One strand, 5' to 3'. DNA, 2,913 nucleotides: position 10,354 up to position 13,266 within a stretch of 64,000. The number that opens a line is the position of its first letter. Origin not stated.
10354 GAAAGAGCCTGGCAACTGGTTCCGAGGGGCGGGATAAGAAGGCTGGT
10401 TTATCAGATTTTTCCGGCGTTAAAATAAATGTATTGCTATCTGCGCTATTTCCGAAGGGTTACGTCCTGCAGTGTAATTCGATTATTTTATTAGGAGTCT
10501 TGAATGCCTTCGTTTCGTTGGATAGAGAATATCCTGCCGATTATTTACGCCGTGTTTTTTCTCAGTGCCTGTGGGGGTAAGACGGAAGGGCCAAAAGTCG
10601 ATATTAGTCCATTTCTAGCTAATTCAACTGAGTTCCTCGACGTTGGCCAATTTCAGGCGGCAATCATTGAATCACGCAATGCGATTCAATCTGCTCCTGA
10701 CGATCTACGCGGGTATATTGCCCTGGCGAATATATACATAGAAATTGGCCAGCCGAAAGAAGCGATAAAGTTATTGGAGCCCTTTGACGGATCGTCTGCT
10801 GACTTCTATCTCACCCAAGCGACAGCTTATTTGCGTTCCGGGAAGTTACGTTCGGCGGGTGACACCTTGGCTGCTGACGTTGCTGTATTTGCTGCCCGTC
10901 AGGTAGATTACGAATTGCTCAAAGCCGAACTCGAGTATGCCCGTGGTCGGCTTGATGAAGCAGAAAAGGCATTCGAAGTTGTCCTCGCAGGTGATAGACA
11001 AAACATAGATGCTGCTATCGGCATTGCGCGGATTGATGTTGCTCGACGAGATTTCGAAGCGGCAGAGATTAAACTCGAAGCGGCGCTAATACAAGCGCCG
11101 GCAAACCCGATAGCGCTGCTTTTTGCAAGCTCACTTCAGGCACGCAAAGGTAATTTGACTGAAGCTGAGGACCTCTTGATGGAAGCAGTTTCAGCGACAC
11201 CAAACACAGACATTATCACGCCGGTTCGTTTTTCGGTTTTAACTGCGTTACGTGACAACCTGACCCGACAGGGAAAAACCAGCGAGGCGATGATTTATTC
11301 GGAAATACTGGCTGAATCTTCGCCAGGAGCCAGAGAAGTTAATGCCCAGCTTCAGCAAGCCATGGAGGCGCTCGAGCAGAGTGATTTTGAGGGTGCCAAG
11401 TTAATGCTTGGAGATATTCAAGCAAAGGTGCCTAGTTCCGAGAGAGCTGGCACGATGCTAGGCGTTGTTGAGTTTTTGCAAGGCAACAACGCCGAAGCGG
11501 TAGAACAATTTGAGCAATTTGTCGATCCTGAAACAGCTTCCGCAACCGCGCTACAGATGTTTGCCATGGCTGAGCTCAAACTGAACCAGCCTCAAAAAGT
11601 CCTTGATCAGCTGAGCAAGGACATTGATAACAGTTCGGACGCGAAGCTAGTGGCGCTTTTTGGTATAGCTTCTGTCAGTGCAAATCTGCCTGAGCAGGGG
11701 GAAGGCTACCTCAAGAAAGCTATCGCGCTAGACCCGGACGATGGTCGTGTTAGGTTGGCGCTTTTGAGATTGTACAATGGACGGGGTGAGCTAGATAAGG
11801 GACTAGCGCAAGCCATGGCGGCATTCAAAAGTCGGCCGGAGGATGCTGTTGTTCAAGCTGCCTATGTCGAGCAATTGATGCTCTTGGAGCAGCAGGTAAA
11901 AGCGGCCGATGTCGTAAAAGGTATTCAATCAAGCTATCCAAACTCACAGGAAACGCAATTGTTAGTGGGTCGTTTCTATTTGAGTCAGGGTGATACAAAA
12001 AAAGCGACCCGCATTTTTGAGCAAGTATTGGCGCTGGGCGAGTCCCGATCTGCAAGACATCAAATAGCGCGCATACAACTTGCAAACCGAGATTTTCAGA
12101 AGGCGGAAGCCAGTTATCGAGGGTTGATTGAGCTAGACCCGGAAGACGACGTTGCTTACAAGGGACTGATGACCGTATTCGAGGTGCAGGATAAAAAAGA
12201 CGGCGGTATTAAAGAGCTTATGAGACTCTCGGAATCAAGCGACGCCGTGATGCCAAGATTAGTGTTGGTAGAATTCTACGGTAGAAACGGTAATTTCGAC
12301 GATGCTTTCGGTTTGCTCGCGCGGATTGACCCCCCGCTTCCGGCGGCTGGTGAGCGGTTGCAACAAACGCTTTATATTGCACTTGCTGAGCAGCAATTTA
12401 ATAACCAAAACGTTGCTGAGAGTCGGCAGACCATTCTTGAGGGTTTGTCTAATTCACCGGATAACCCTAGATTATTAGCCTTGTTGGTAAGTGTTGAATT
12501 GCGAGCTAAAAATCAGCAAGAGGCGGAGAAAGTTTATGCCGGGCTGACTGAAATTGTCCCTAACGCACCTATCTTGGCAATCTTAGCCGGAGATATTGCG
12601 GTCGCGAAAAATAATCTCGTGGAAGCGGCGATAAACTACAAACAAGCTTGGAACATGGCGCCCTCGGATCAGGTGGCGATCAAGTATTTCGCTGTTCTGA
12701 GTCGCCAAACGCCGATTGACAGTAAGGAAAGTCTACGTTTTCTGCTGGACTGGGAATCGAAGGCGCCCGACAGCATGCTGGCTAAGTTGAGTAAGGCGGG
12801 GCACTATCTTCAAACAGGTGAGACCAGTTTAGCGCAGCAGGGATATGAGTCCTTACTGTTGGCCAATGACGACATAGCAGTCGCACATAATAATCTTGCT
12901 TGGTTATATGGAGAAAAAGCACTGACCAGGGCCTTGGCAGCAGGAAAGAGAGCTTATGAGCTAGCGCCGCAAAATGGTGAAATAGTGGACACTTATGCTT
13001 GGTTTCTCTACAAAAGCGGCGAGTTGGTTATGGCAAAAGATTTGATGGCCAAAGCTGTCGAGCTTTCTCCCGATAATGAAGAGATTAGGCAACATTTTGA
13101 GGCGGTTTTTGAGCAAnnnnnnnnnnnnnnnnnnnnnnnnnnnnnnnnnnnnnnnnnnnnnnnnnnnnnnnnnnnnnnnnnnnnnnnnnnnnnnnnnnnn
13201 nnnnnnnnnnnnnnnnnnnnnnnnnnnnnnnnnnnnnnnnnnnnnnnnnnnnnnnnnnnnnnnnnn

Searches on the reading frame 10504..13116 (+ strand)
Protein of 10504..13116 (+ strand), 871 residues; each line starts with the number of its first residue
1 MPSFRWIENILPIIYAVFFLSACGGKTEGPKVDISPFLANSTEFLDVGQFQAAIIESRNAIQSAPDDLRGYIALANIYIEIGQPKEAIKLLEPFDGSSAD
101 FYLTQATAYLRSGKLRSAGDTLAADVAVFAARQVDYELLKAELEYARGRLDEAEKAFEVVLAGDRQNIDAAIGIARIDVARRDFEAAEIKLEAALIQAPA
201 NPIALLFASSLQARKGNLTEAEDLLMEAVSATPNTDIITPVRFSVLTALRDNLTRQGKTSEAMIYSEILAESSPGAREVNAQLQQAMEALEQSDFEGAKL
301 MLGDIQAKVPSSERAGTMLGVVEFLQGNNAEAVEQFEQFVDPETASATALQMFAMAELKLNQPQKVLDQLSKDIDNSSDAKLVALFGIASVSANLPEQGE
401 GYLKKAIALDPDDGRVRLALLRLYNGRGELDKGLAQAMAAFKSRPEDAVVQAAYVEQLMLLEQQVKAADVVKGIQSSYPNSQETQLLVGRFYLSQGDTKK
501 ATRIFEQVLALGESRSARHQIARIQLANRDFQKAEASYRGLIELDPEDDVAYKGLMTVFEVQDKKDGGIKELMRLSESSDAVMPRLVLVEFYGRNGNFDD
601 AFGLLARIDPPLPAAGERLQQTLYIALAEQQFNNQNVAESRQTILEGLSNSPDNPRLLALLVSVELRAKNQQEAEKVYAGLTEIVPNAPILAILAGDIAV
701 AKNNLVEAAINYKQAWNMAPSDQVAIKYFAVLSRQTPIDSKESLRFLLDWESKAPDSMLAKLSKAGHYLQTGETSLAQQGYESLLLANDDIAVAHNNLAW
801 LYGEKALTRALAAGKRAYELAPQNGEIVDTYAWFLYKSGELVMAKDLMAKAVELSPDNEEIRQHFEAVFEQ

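Call 4: search_protein_families(library=pfam, proteins=[window:10504-13116:+], max_evalue=1)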
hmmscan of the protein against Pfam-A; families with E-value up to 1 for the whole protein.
window:10504-13116:+ (871 aa): 38 families (the best 25 are shown)
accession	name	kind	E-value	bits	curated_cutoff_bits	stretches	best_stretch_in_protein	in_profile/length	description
PF14559.12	TPR_19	-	2.8e-40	136.9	25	8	45-92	2-49/68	Tetratricopeptide repeat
PF13428.12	TPR_14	-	3.6e-31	104.9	23.5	6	517-555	3-41/44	Tetratricopeptide repeat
PF13432.12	TPR_16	-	1.7e-30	105.5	32.7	6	174-233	3-62/65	Tetratricopeptide repeat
PF23914.1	TPR_CcmH_CycH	-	1.1e-20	74.6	42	4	404-517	40-156/158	Cytochrome c-type biogenesis protein H TPR domain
PF07719.23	TPR_2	-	2.1e-20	71.5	27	3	519-548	5-34/34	Tetratricopeptide repeat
PF13181.12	TPR_8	-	3.6e-14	52.1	25.7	2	517-548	3-34/34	Tetratricopeptide repeat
PF12895.13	ANAPC3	-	2.2e-13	50.7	27.2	2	477-538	18-79/82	Anaphase-promoting complex, cyclosome, subunit 3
PF13431.12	TPR_17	-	5.9e-12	45.3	24.4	2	59-88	4-33/34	Tetratricopeptide repeat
PF13176.12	TPR_7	-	2.3e-11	43.3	27.9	3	488-514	5-31/36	Tetratricopeptide repeat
PF13424.12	TPR_12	-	3.9e-10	40.2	30.1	1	484-544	5-74/77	Tetratricopeptide repeat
PF25062.1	ARM_TT21_N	-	2.8e-09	37.5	40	2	97-206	98-206/222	Tetratricopeptide repeat protein 21 N-terminal ARM repeat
PF13374.12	TPR_10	-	4.5e-09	36.5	27.5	0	489-512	9-32/42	Tetratricopeptide repeat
PF25058.1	ARM_TT21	-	1.2e-08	35.5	27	2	206-316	11-131/155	Tetratricopeptide repeat protein 21 ARM repeat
PF25064.1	ARM_TT21_5th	-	3.9e-08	34.1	27.8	1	170-233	3-66/117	TT21 fifth ARM repeats domain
PF00515.34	TPR_1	-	4.3e-08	33.1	27.8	0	70-91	3-24/34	Tetratricopeptide repeat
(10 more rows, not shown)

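Call 5: search_protein_families(library=ncbifam, proteins=[window:10504-13116:+], max_evalue=1)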
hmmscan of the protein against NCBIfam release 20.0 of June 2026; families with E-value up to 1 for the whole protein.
window:10504-13116:+ (871 aa): 30 families (the best 25 are shown)
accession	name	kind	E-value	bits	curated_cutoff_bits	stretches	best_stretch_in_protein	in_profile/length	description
TIGR02917.1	PEP_TPR_lipo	equivalog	1.4e-103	347.5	312.2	2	13-607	7-592/899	XrtA/PEP-CTERM system TPR-repeat protein PrsT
TIGR02521.1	type_IV_pilW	equivalog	3.9e-26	92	154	5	760-854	33-128/234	type IV pilus biogenesis/stability protein PilW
NF040959.1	MamA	equivalog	1.4e-23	83.4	200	4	286-421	44-180/204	magnetosome protein MamA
NF033920.0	C39_PA2778_fam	equivalog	2.4e-18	66.5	150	7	448-539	158-248/255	PA2778 family cysteine peptidase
NF008757.0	PRK11788.1-5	equivalog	2.4e-17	63.2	363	3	450-583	35-175/388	lipopolysaccharide assembly protein LapB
TIGR03939.1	PGA_TPR_OMP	equivalog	8.1e-17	60.7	366.65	5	465-551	412-499/800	poly-beta-1,6 N-acetyl-D-glucosamine export porin PgaA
NF008755.0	PRK11788.1-3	equivalog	9.8e-16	58.1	430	3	448-576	34-168/388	lipopolysaccharide assembly protein LapB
NF052415.1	T3SS_chap_SctY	equivalog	2.7e-13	50.4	70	3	74-161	12-104/106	type III secretion apparatus assembly chaperone SctY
NF008520.0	PRK11447.1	equivalog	2.8e-13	48.6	858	4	665-762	361-459/1157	cellulose synthase complex outer membrane protein BcsC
TIGR02552.1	LcrH_SycD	equivalog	5.6e-11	42.3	104.8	2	144-234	28-118/136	SycD/LcrH family type III secretion system chaperone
TIGR02795.1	tol_pal_ybgF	equivalog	4.9e-09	36.8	90.1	2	465-548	19-109/119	tol-pal system protein YbgF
NF008756.0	PRK11788.1-4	equivalog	2e-08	33.7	474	1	458-577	45-169/389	lipopolysaccharide assembly protein LapB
NF052304.1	CdsG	equivalog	3.1e-07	30.7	170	1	493-555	19-82/133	CdsG family type III secretion system protein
NF008753.0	PRK11788.1-1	equivalog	1.1e-06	28.1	395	2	457-535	44-127/389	lipopolysaccharide assembly protein LapB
NF047371.1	FlcA_CTERM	equivalog_domain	1.5e-06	27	300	0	133-197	310-376/646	periplasmic flagellar collar protein FlcA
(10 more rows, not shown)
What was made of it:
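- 10504..13119 (+): prsT, the PEP-CTERM system TPR lipoprotein, directly upstream of A. TIGR02917, 347.5 bits against a cut-off of 312.2 (call 5).
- Checked: The upstream gene 10504..13119 is PrsT (TIGR02917, 347.5 bits, cut-off 312.2; call 5).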
